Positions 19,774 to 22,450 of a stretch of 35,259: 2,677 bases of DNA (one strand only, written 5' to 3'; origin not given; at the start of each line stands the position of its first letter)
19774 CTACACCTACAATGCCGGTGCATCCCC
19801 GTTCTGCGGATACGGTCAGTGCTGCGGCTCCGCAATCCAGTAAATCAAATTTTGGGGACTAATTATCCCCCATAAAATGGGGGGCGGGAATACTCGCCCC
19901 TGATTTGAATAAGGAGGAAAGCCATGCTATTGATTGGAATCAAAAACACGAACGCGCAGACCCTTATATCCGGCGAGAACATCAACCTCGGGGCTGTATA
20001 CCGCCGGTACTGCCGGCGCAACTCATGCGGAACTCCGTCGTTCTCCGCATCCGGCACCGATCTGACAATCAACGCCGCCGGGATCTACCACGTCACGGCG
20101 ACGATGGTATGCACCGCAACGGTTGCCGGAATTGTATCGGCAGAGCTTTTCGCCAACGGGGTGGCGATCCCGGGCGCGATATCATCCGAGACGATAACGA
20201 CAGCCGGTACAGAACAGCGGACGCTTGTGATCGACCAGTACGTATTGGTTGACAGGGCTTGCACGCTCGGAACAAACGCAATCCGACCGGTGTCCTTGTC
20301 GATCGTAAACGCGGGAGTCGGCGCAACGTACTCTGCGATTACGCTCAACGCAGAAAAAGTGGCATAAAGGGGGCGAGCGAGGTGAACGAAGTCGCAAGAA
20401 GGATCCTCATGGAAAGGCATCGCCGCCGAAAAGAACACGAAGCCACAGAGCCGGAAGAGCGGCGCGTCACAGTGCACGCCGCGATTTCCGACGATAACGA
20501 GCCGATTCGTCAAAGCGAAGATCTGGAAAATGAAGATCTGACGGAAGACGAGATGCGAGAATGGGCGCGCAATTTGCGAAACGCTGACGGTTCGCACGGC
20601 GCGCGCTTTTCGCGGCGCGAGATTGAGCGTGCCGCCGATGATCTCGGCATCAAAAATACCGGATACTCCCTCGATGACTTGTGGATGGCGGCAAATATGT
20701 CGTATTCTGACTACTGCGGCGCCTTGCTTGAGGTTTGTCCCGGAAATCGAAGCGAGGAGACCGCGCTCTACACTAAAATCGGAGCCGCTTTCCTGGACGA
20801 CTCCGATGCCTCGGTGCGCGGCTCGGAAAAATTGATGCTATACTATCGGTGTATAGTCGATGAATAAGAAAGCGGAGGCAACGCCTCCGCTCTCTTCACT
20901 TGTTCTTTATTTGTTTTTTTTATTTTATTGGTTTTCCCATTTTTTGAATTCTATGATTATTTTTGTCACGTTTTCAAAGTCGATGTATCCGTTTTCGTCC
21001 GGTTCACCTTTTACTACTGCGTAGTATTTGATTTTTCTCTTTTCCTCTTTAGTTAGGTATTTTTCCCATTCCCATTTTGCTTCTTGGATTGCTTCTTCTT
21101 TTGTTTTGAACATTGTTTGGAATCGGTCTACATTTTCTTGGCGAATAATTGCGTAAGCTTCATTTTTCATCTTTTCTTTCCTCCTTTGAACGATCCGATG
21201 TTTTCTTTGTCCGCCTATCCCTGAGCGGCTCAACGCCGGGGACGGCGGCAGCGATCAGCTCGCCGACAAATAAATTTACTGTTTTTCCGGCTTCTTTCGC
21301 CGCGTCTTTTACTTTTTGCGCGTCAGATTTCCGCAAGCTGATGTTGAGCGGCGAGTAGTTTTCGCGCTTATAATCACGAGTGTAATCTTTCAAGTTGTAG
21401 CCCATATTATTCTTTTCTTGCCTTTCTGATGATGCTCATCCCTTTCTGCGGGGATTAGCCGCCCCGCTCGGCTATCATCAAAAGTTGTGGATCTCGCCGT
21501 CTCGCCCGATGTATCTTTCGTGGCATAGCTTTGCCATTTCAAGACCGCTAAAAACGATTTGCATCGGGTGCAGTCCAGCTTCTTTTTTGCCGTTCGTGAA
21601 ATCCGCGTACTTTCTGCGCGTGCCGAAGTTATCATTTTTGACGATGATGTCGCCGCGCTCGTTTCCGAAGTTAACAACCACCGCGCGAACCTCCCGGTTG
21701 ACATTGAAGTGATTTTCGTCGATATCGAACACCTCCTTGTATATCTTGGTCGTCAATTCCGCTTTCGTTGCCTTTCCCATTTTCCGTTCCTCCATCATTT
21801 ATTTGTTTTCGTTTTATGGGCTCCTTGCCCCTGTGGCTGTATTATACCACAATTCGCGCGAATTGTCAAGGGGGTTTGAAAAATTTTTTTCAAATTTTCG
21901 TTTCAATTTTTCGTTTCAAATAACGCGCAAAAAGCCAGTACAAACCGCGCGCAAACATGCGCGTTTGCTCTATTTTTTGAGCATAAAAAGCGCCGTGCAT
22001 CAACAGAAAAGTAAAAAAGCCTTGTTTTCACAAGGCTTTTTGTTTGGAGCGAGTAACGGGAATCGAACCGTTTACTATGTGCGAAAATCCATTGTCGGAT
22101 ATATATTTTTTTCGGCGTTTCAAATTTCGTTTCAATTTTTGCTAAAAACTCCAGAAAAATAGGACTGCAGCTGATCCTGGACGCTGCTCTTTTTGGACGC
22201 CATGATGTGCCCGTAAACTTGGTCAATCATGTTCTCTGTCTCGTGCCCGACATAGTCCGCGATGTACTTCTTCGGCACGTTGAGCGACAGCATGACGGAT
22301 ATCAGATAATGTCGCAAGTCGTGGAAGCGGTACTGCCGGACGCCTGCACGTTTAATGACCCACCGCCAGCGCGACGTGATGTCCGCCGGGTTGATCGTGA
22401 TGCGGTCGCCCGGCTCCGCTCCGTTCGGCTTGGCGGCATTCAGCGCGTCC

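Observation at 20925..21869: attP-proximal three-gene operon under a perfect consensus promoter with an 18-bp palindromic operator: candidate tripartite toxin-antitoxin or defence moron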

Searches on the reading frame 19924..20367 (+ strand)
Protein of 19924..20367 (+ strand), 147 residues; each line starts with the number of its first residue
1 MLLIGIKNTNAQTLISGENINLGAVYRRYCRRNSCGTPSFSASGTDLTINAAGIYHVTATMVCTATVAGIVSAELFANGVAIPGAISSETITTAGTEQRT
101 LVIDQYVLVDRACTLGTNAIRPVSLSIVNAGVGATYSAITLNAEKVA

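Call 6: search_protein_families(library=pfam, proteins=[window:19924-20367:+], max_evalue=1)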
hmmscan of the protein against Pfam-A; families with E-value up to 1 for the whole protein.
window:19924-20367:+ (147 aa): 1 family
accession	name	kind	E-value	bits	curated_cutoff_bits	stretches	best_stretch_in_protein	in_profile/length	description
PF18573.7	BclA_C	-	1.3e-05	25.5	38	1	39-99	32-90/128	BclA C-terminal domain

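Call 7: search_protein_families(library=phrogs, proteins=[window:19924-20367:+], max_evalue=1)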
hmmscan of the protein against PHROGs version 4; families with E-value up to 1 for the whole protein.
window:19924-20367:+ (147 aa): 2 families
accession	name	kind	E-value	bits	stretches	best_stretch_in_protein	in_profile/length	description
phrog_9989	-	unknown function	0.29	12.3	0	43-67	33-57/99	-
phrog_9347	-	unknown function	0.29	12.2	1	67-86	10-29/53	-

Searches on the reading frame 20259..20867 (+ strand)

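Call 6: search_protein_families(library=pfam, proteins=[window:20259-20867:+], max_evalue=1)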
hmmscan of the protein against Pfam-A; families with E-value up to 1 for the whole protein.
window:20259-20867:+ (202 aa): 1 family
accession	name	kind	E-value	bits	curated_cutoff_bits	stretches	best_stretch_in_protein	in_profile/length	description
PF25223.1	DUF7841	-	5.5e-11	43.2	25.2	1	88-186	10-105/114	Domain of unknown function (DUF7841)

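Call 7: search_protein_families(library=phrogs, proteins=[window:20259-20867:+], max_evalue=1)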
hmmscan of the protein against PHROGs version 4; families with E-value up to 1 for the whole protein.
window:20259-20867:+ (202 aa): 0 families

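Call 8: search_protein_families(library=padloc, proteins=[window:20259-20867:+], max_evalue=1)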
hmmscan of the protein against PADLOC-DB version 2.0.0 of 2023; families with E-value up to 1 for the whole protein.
window:20259-20867:+ (202 aa): 1 family
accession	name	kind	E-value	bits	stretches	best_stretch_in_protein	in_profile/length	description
PDLC02607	DrmC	-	0.024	11.9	1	92-146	15-67/265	DrmC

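Call 9: search_protein_families(library=ncbifam, proteins=[window:20259-20867:+], max_evalue=1)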
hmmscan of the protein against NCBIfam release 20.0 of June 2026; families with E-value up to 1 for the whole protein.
window:20259-20867:+ (202 aa): 1 family
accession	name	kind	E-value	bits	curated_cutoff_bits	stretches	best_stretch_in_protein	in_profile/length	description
NF011283.0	PRK14693.1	equivalog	0.086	11.3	686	1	78-130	411-463/552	hypothetical protein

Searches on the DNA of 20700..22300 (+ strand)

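Call 10: search_dna_similar(query=window:20800-22200:+, collection=phages, mode=distant)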
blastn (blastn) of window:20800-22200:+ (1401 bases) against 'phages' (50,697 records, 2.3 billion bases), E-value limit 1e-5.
No match.

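Call 87: search_rna_families(source=window, start=20700, end=22300, threshold=evalue, max_evalue=1)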
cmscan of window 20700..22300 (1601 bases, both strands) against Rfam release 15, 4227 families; matches with E-value up to 1: 4.
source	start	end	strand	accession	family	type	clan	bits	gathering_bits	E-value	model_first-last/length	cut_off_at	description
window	21875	22045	+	RF01859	Phe_leader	Cis-reg; leader;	-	27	55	0.067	1-125/125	no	Phenylalanine leader peptide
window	22129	22149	+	RF01315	CRISPR-DR2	Gene; CRISPR;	CL00014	23.4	37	0.18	1-30/30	no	CRISPR RNA direct repeat element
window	22016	22105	-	RF01393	isrJ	Gene; sRNA;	-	22.2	37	0.25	1-75/75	no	isrJ Hfq binding RNA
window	20858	20948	-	RF00558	L20_leader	Cis-reg; leader;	-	19.1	58.7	0.93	1-127/127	no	Ribosomal protein L20 leader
